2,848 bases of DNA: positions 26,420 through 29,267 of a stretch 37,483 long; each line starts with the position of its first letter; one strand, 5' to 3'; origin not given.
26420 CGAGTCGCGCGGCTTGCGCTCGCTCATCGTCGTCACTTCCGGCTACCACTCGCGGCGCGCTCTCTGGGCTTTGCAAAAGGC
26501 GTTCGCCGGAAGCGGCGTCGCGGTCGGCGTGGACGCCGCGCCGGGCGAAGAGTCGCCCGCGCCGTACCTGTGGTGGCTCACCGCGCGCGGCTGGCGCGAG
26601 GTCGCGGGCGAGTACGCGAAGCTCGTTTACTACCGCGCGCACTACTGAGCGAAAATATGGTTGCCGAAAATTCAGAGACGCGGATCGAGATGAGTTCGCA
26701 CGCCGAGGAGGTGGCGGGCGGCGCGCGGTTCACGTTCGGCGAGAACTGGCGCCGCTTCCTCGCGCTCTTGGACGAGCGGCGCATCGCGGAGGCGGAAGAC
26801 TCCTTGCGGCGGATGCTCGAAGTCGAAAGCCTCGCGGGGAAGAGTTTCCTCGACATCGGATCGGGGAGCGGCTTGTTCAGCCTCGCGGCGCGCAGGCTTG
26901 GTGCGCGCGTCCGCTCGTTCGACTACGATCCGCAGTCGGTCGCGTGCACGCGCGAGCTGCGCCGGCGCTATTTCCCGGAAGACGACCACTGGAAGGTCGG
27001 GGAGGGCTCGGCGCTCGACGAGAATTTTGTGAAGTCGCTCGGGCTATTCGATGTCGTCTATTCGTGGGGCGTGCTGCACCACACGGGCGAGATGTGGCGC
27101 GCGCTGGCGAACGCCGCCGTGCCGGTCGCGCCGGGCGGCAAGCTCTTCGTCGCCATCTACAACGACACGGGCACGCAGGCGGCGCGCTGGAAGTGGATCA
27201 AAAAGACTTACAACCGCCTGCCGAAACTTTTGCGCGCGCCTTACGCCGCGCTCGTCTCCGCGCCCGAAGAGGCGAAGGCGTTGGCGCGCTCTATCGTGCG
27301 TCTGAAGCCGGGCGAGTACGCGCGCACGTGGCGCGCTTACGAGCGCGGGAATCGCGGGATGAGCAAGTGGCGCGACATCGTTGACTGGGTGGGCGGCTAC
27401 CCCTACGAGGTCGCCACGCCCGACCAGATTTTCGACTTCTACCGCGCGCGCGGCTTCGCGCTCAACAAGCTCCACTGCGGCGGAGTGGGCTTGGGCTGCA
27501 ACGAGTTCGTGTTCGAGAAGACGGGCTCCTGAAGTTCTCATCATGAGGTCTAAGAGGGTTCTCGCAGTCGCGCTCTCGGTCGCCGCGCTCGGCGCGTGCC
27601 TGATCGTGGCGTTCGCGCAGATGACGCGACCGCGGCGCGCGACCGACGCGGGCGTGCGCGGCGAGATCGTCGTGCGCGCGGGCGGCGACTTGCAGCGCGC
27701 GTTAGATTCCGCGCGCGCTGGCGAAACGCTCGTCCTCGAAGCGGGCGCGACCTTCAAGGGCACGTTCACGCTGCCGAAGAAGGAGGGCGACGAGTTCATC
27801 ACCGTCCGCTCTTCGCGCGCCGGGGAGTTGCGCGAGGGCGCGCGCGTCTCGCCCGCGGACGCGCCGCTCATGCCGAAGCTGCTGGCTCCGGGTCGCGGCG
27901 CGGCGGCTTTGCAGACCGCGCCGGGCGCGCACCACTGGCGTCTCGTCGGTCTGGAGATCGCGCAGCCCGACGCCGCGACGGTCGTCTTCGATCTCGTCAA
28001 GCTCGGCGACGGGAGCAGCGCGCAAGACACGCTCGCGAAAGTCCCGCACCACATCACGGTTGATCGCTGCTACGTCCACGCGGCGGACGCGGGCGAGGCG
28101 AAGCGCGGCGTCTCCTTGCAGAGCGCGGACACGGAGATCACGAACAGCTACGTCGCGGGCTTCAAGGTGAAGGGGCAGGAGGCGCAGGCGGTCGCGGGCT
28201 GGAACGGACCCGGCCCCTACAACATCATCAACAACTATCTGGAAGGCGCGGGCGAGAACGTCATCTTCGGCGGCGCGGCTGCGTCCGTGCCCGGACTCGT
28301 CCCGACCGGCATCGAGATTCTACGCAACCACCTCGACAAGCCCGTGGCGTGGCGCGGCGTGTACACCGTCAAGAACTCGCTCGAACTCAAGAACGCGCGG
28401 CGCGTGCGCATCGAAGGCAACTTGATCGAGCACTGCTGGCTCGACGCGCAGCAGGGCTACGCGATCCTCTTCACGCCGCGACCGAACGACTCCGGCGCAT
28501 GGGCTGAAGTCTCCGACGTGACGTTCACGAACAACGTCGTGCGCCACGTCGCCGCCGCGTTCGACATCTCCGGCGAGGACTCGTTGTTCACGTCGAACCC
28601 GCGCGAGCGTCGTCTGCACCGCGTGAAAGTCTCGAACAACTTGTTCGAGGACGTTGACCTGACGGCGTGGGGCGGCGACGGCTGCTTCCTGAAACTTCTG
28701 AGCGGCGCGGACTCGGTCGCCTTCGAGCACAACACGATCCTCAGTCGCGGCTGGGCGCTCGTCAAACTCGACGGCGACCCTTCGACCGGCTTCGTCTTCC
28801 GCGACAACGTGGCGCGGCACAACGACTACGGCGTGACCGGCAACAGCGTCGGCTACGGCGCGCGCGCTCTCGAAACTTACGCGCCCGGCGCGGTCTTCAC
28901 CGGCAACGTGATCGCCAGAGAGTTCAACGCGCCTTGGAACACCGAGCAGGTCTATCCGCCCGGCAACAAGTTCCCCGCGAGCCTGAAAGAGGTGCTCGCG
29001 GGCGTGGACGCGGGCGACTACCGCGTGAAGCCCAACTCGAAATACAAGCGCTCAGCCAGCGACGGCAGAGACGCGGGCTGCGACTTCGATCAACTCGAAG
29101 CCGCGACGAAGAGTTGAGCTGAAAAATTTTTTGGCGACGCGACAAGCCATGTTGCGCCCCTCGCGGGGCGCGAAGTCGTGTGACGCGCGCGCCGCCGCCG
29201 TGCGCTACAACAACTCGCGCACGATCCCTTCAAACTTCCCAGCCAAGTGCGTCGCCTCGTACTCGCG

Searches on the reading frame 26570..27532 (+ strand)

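Call 37: search_protein_families(library=pfam, proteins=[window:26570-27532:+], max_evalue=0.00001)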
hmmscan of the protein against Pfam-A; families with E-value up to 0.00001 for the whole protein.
window:26570-27532:+ (320 aa): 6 families
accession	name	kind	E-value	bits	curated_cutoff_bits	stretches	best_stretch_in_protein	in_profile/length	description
PF13489.12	Methyltransf_23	-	1.5e-12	48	27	1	68-209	2-134/164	Methyltransferase domain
PF08242.18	Methyltransf_12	-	5.4e-11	43.5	30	1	94-192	1-98/98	Methyltransferase domain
PF08241.18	Methyltransf_11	-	1.4e-10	42.1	21.2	1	94-194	1-95/95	Methyltransferase domain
PF13649.12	Methyltransf_25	-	2.8e-08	34.8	27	1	94-190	2-97/97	Methyltransferase domain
PF13847.12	Methyltransf_31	-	5.9e-07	29.7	27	1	90-198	4-113/145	Methyltransferase domain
PF06325.19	PrmA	-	6.4e-07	29.6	22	1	82-129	154-202/296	Ribosomal protein L11 methyltransferase (PrmA)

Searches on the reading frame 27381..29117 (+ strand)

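Call 37: search_protein_families(library=pfam, proteins=[window:27381-29117:+], max_evalue=0.00001)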
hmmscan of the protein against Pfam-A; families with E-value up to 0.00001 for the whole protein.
window:27381-29117:+ (578 aa): 1 family
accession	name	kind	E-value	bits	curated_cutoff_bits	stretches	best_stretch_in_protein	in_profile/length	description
PF13229.12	Beta_helix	-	2.7e-07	30.8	25.9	0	335-486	4-119/158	Right handed beta helix region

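Call 54: search_protein_families(library=ncbifam, proteins=[window:27381-29117:+], max_evalue=0.01)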
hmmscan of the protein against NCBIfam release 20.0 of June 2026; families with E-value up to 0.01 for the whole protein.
window:27381-29117:+ (578 aa): 0 families
